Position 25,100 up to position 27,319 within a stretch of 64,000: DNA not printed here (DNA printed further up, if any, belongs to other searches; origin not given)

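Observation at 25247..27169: NeuB-SAF synthase fused in-frame to a ~290-aa xylose-isomerase-like TIM-barrel domain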

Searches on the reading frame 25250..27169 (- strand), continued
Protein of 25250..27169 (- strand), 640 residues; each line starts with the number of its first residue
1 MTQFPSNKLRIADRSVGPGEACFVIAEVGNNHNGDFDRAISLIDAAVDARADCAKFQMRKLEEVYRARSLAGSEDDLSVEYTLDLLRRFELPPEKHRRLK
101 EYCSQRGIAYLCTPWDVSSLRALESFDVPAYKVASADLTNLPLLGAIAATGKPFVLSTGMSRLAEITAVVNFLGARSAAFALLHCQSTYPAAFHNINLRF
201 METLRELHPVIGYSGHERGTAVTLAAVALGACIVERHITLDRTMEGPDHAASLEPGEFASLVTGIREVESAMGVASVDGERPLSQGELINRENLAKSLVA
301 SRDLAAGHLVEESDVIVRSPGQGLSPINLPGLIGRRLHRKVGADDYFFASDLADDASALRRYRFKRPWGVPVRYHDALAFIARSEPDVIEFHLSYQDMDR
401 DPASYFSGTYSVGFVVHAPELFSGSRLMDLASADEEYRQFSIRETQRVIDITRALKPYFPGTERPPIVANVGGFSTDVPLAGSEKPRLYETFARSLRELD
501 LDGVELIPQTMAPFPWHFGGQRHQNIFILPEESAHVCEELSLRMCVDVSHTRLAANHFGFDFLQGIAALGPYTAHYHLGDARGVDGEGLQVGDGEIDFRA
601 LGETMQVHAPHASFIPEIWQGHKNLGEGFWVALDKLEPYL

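Call 80: search_protein_families(library=ncbifam, proteins=[L080:8012-8869:+, L080:6957-8012:+, L046:4097-5272:+, L046:5366-6256:+, L052:4191-5432:+], max_evalue=0.001)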
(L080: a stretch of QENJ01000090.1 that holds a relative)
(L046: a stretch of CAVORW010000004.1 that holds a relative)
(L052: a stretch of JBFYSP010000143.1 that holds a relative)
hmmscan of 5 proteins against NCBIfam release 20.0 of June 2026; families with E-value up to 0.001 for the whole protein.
L080:8012-8869:+ (286 aa): 17 families
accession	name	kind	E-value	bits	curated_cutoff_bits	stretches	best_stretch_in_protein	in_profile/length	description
TIGR01670.1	KdsC-phosphatas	subfamily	7e-54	181.9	106.95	1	3-152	1-150/154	3-deoxy-D-manno-octulosonate 8-phosphate phosphatase, YrbI family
NF058599.1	KDN-9-PPhBT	equivalog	7.3e-50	169.1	180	1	3-151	2-150/152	3-deoxy-D-glycero-D-galacto-nonulopyranosonate 9-phosphatase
NF007019.0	PRK09484.1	equivalog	3.9e-46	157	208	1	2-153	24-175/187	3-deoxy-manno-octulosonate-8-phosphatase KdsC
TIGR02726.1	phenyl_P_delta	equivalog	8.1e-30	104.2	281.95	1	2-152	6-156/169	phenylphosphate carboxylase subunit delta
NF002245.0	PRK01158.1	equivalog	3.3e-16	59.3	198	1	78-150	157-228/233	phosphoglycolate phosphatase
TIGR00099.1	Cof-subfamily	subfamily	5.5e-13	49.1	137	1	78-137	188-247/256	Cof-type HAD-IIB family hydrolase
TIGR01487.1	Pglycolate_arch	equivalog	2.2e-12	47.3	122.75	1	77-142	146-211/215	phosphoglycolate phosphatase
NF007806.0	PRK10513.1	equivalog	2.6e-10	40.1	273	1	76-144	194-262/270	sugar-phosphatase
TIGR01482.1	SPP-subfamily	subfamily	1.2e-08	34.9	107.15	1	78-148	149-219/225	sucrose-phosphate phosphatase subfamily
TIGR01662.1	HAD-SF-IIIA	subfamily_domain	1.8e-08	34.6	44.6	1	4-117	1-135/141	HAD-IIIA family hydrolase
NF045966.1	YcsE_rel_Pase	equivalog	2e-06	27.5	220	1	78-142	191-255/265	YcsE-related riboflavin metabolism phosphatase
TIGR01479.1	GMP_PMI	equivalog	4.1e-06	25.9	372.95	1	170-274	358-466/467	mannose-1-phosphate guanylyltransferase/mannose-6-phosphate isomerase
TIGR01491.1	HAD-SF-IB-PSPlk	hypoth_equivalog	1.5e-05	24.8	151.9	0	72-120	141-189/201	phosphoserine phosphatase-like hydrolase, archaeal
TIGR01484.1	HAD-SF-IIB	subfamily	1.6e-05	25.1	41.8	1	78-117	180-219/221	HAD-IIB family hydrolase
NF008350.0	PRK11133.1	equivalog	0.00026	20.3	413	1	77-127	247-296/324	phosphoserine phosphatase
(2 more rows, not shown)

L080:6957-8012:+ (352 aa): 2 families
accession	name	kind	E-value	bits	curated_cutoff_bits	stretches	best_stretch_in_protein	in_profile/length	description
TIGR03569.1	NeuB_NnaB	equivalog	4.1e-109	364.6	399.65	1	22-346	1-329/329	N-acetylneuraminate synthase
TIGR03586.1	PseI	equivalog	2.8e-81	273.3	340.25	1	22-343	2-324/327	pseudaminic acid synthase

L046:4097-5272:+ (392 aa): 17 families
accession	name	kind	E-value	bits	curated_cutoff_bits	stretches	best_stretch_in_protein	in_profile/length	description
TIGR03584.1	PseF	equivalog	2.9e-40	138.2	205.7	1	4-226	1-220/222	pseudaminic acid cytidylyltransferase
NF007019.0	PRK09484.1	equivalog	1.2e-30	106.6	208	1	242-390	25-174/187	3-deoxy-manno-octulosonate-8-phosphatase KdsC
TIGR01670.1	KdsC-phosphatas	subfamily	3e-27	95.4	106.95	1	244-390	3-150/154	3-deoxy-D-manno-octulosonate 8-phosphate phosphatase, YrbI family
TIGR02726.1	phenyl_P_delta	equivalog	6.7e-23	81.7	281.95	1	244-391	9-157/169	phenylphosphate carboxylase subunit delta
NF058599.1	KDN-9-PPhBT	equivalog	6.1e-21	75.2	180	1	245-390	5-151/152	3-deoxy-D-glycero-D-galacto-nonulopyranosonate 9-phosphatase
NF003950.0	PRK05450.1-3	subfamily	1.3e-18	67.3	234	1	1-135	1-127/248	3-deoxy-manno-octulosonate cytidylyltransferase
NF003952.0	PRK05450.1-5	subfamily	2e-17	63.2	193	1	1-131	1-124/250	3-deoxy-manno-octulosonate cytidylyltransferase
NF009905.0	PRK13368.1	subfamily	2.2e-17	63.2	255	1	1-128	1-118/243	3-deoxy-manno-octulosonate cytidylyltransferase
NF003948.0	PRK05450.1-1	equivalog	3.1e-13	49.5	281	1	2-136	5-132/248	3-deoxy-manno-octulosonate cytidylyltransferase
TIGR00466.1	kdsB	equivalog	5.8e-11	42.3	155.2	1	3-90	3-90/241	3-deoxy-manno-octulosonate cytidylyltransferase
NF002245.0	PRK01158.1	equivalog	1.9e-09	37.2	198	1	314-387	155-228/233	phosphoglycolate phosphatase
TIGR00099.1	Cof-subfamily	subfamily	9.3e-07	28.7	137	1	316-374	188-246/256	Cof-type HAD-IIB family hydrolase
TIGR01482.1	SPP-subfamily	subfamily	2.5e-06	27.2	107.15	1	316-388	149-221/225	sucrose-phosphate phosphatase subfamily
TIGR01487.1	Pglycolate_arch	equivalog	1.8e-05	24.7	122.75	1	315-380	146-211/215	phosphoglycolate phosphatase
TIGR01662.1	HAD-SF-IIIA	subfamily_domain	4.8e-05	23.5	44.6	1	244-357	2-138/141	HAD-IIIA family hydrolase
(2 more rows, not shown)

L046:5366-6256:+ (297 aa): 2 families
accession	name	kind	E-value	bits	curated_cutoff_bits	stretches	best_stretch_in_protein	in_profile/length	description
TIGR03569.1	NeuB_NnaB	equivalog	1.2e-79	267.8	399.65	1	22-293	1-279/329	N-acetylneuraminate synthase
TIGR03586.1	PseI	equivalog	5.8e-62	209.8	340.25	1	22-289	2-274/327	pseudaminic acid synthase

L052:4191-5432:+ (414 aa): 18 families
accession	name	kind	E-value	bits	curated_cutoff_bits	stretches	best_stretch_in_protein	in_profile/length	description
TIGR03584.1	PseF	equivalog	2.5e-39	135.2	205.7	1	25-243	1-220/222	pseudaminic acid cytidylyltransferase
NF007019.0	PRK09484.1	equivalog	1.2e-32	113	208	1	257-405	23-172/187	3-deoxy-manno-octulosonate-8-phosphatase KdsC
TIGR01670.1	KdsC-phosphatas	subfamily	1.4e-28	99.8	106.95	1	260-406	2-149/154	3-deoxy-D-manno-octulosonate 8-phosphate phosphatase, YrbI family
NF058599.1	KDN-9-PPhBT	equivalog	1.4e-22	80.6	180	1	262-405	5-149/152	3-deoxy-D-glycero-D-galacto-nonulopyranosonate 9-phosphatase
TIGR02726.1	phenyl_P_delta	equivalog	1.4e-21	77.4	281.95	1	259-405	7-154/169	phenylphosphate carboxylase subunit delta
NF009905.0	PRK13368.1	subfamily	1.7e-16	60.3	255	1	22-148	1-117/243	3-deoxy-manno-octulosonate cytidylyltransferase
NF003952.0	PRK05450.1-5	subfamily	1.6e-15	57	193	1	22-150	1-121/250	3-deoxy-manno-octulosonate cytidylyltransferase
NF003950.0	PRK05450.1-3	subfamily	2.6e-15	56.5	234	1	22-155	1-126/248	3-deoxy-manno-octulosonate cytidylyltransferase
NF003948.0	PRK05450.1-1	equivalog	3.2e-12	46.2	281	1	21-157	3-132/248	3-deoxy-manno-octulosonate cytidylyltransferase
NF002245.0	PRK01158.1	equivalog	8.6e-11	41.6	198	1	332-404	156-228/233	phosphoglycolate phosphatase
TIGR00466.1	kdsB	equivalog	6.1e-09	35.6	155.2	1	24-152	3-123/241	3-deoxy-manno-octulosonate cytidylyltransferase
TIGR01662.1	HAD-SF-IIIA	subfamily_domain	3.3e-08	33.7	44.6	1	261-374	2-138/141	HAD-IIIA family hydrolase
TIGR00099.1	Cof-subfamily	subfamily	1.3e-07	31.5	137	1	332-391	187-246/256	Cof-type HAD-IIB family hydrolase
TIGR01482.1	SPP-subfamily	subfamily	3.5e-07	30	107.15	1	328-407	144-223/225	sucrose-phosphate phosphatase subfamily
TIGR01487.1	Pglycolate_arch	equivalog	3.8e-07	30.2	122.75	1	331-397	145-211/215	phosphoglycolate phosphatase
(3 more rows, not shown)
